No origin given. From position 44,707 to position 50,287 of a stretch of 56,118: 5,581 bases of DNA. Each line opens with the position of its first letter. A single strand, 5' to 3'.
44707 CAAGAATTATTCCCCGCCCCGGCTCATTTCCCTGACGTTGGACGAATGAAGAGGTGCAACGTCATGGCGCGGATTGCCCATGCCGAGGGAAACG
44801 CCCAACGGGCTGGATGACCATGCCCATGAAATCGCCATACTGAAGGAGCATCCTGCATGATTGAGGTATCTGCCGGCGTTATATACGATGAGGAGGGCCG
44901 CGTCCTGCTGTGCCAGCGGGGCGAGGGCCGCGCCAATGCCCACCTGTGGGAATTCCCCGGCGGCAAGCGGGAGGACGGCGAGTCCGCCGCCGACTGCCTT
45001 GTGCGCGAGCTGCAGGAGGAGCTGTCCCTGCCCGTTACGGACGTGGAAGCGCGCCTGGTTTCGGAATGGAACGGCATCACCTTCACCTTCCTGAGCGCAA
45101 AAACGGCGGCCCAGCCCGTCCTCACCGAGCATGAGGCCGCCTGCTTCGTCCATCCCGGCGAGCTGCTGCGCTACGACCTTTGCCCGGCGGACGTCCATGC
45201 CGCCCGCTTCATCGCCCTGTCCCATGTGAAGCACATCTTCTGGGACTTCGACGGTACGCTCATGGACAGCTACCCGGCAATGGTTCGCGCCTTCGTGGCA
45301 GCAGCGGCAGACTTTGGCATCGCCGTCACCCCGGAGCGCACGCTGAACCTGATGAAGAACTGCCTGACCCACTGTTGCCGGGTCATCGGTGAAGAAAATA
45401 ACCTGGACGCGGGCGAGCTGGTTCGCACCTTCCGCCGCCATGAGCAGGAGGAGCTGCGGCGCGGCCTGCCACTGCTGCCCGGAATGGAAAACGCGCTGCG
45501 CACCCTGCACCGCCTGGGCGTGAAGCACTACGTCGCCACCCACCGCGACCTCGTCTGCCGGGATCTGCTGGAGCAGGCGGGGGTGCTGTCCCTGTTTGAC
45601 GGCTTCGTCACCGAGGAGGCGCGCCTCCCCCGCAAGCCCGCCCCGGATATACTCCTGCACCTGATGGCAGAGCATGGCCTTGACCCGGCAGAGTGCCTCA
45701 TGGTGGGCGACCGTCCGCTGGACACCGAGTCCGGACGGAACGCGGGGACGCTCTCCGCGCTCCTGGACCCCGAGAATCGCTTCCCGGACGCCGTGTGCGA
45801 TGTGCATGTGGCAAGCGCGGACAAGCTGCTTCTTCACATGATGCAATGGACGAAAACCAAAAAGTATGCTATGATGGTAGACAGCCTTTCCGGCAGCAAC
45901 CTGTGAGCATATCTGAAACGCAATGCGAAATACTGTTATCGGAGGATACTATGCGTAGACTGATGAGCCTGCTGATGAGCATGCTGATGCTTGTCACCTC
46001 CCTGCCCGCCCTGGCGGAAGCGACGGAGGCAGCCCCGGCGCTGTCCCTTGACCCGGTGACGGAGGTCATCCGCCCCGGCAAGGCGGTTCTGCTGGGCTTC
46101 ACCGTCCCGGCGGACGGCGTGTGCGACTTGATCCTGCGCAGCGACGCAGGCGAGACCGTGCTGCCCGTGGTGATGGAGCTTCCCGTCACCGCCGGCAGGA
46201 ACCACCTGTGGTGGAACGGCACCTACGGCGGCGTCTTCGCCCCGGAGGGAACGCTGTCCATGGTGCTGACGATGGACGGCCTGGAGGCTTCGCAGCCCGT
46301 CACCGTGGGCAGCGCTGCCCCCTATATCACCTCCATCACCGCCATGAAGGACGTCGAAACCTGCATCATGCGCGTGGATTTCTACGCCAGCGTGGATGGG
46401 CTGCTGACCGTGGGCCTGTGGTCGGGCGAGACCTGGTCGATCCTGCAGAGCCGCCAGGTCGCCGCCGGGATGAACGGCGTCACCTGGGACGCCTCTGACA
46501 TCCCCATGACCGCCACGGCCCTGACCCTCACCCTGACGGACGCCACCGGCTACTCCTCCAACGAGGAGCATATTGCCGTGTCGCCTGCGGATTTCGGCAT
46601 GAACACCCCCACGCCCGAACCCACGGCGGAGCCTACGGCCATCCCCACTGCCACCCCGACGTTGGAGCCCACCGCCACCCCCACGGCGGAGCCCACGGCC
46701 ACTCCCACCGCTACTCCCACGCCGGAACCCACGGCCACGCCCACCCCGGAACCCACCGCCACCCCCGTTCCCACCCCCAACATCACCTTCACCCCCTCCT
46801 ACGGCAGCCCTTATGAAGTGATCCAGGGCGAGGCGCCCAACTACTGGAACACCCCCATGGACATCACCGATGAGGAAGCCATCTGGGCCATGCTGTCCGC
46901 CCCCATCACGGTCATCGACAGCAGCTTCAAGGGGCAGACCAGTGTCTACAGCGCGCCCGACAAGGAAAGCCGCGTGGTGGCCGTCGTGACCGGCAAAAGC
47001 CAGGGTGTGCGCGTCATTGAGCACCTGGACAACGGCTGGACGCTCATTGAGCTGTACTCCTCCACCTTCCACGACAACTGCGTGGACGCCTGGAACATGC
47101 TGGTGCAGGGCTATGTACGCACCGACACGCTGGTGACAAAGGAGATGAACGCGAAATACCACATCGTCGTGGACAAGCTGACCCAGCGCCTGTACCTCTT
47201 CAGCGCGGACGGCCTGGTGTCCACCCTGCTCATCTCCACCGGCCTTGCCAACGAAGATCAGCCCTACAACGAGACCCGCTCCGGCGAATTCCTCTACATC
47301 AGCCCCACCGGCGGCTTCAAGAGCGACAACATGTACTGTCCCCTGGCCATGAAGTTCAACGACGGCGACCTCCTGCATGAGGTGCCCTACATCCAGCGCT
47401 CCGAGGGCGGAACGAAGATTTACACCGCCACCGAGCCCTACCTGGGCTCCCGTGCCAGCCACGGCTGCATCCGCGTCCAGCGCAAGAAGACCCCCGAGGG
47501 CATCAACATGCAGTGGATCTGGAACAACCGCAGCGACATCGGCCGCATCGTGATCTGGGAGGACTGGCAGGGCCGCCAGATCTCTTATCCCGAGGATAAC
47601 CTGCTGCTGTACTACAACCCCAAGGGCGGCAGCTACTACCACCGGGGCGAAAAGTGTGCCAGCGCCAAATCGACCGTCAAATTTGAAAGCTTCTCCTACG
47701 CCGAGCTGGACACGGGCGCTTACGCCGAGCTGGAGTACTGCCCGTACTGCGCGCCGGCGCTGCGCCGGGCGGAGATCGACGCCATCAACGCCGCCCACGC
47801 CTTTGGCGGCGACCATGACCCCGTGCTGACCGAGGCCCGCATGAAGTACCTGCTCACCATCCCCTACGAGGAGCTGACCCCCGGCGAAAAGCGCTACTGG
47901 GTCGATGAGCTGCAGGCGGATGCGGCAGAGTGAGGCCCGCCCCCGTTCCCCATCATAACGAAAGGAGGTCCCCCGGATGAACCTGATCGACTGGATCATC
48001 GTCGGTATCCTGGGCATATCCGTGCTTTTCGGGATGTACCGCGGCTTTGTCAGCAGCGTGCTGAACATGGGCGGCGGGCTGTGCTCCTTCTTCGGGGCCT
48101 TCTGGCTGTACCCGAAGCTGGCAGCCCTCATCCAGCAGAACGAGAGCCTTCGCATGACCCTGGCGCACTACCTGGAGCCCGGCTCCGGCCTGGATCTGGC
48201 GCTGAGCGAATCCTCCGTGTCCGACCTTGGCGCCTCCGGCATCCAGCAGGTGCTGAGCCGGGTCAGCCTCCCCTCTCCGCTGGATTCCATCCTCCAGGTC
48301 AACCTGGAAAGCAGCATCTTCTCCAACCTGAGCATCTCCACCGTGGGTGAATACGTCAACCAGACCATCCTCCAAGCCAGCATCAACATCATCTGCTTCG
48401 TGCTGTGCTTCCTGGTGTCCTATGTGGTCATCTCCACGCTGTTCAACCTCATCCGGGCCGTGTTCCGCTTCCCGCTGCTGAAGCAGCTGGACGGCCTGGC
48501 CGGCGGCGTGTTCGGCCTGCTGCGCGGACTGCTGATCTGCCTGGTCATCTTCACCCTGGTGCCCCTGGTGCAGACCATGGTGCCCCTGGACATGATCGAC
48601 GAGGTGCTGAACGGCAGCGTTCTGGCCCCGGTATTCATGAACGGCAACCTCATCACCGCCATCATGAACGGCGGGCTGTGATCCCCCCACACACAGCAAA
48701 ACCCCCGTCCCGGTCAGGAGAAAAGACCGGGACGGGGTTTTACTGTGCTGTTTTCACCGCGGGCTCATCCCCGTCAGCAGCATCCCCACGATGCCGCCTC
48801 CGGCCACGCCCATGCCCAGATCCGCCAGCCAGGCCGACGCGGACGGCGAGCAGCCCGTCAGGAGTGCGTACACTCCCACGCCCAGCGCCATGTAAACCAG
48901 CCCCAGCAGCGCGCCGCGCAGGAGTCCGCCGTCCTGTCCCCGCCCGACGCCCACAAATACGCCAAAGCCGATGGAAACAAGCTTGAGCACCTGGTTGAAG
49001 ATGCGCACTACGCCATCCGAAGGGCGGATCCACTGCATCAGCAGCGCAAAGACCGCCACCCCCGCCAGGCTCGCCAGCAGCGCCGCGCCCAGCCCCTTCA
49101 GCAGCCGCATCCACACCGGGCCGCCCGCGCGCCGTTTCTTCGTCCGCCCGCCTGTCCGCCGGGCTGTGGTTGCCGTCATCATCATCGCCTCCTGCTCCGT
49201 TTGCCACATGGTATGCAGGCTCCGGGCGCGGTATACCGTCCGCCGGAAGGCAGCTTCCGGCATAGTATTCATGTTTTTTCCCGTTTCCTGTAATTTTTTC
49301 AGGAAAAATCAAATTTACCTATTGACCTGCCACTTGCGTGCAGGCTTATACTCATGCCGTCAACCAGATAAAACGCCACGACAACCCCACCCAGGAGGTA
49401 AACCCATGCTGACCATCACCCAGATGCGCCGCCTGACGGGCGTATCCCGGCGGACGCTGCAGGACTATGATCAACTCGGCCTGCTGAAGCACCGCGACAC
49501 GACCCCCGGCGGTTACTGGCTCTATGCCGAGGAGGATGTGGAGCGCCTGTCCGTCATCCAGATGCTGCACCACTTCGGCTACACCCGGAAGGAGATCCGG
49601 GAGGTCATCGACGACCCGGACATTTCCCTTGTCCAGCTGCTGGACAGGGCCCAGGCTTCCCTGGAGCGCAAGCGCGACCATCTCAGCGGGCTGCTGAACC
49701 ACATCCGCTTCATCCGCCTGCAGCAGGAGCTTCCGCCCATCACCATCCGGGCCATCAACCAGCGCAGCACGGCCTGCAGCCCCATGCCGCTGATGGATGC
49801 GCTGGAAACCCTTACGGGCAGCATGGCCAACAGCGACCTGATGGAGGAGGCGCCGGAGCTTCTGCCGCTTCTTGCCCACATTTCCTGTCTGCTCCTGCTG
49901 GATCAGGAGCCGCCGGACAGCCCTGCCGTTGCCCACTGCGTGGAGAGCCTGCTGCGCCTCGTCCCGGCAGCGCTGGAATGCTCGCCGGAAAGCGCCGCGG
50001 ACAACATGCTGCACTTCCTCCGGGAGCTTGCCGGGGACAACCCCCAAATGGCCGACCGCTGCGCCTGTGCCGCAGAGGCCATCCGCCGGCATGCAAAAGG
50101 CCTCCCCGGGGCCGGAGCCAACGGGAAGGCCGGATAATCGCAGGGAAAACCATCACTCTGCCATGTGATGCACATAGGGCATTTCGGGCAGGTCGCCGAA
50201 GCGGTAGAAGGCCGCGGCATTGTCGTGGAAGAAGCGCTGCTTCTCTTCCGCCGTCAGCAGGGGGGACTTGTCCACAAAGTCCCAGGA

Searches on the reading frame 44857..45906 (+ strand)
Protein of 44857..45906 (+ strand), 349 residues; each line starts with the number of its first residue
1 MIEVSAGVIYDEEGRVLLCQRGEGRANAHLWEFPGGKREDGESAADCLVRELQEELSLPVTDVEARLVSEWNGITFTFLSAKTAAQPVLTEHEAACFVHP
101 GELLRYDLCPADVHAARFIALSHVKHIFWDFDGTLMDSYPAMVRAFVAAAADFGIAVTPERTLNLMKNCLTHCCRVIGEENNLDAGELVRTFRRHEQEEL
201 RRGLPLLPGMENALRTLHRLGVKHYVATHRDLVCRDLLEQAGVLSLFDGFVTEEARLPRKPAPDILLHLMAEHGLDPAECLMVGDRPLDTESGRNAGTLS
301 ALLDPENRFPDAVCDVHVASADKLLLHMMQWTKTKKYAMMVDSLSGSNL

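Call 50: search_protein_families(library=pfam, proteins=[window:44857-45906:+], max_evalue=0.0001)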
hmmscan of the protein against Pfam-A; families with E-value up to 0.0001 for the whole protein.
window:44857-45906:+ (349 aa): 6 families
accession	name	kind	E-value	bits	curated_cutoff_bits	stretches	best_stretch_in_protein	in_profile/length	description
PF13419.12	HAD_2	-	1.7e-26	93.9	23.8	1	127-300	1-175/178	Haloacid dehalogenase-like hydrolase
PF00702.32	Hydrolase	-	2.6e-23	83.8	26.4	1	124-297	1-191/191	haloacid dehalogenase-like hydrolase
PF00293.34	NUDIX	-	2.9e-16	60.1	21.1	1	7-109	8-124/134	NUDIX domain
PF14815.12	NUDIX_4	-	6.9e-11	42.4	35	1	6-112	2-107/113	NUDIX domain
PF13242.12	Hydrolase_like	-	5.4e-08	33.1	22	1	259-302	3-47/75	HAD-hyrolase-like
PF12710.13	HAD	-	1.6e-07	32.4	27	1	127-290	1-185/189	haloacid dehalogenase-like hydrolase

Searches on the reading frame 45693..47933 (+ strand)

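Call 50: search_protein_families(library=pfam, proteins=[window:45693-47933:+], max_evalue=0.0001)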
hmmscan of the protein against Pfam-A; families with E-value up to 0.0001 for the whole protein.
window:45693-47933:+ (746 aa): 1 family
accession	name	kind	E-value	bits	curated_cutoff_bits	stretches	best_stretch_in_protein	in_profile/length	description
PF03734.19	YkuD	-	2.5e-09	38.3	23.4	1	489-597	2-128/146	L,D-transpeptidase catalytic domain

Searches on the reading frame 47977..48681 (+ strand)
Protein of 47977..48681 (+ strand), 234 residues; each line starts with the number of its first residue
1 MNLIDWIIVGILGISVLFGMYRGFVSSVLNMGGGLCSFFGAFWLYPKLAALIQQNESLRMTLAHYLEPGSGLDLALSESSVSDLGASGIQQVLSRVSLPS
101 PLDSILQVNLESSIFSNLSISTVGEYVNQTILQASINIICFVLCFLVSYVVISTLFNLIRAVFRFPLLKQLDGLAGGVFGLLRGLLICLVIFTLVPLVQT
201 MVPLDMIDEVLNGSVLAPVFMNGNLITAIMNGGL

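Call 50: search_protein_families(library=pfam, proteins=[window:47977-48681:+], max_evalue=0.0001)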
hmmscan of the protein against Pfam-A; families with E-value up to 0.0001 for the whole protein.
window:47977-48681:+ (234 aa): 1 family
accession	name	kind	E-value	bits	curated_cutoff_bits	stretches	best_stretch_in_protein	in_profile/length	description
PF02674.22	Colicin_V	-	1.4e-25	90.4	29.3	2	121-222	43-141/144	Colicin V production protein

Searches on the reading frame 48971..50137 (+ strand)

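Call 50: search_protein_families(library=pfam, proteins=[window:48971-50137:+], max_evalue=0.0001)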
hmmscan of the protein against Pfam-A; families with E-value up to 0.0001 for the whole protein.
window:48971-50137:+ (388 aa): 3 families
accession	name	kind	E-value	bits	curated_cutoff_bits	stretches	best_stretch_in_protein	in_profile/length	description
PF13411.12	MerR_1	-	3.7e-15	56.2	21.6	1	148-214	2-67/69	MerR HTH family regulatory protein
PF00376.29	MerR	-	2.2e-09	37.4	28.2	1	148-185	1-38/38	MerR family regulatory protein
PF12728.13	HTH_17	-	1.9e-05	25.3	27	1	146-192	1-45/51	Helix-turn-helix domain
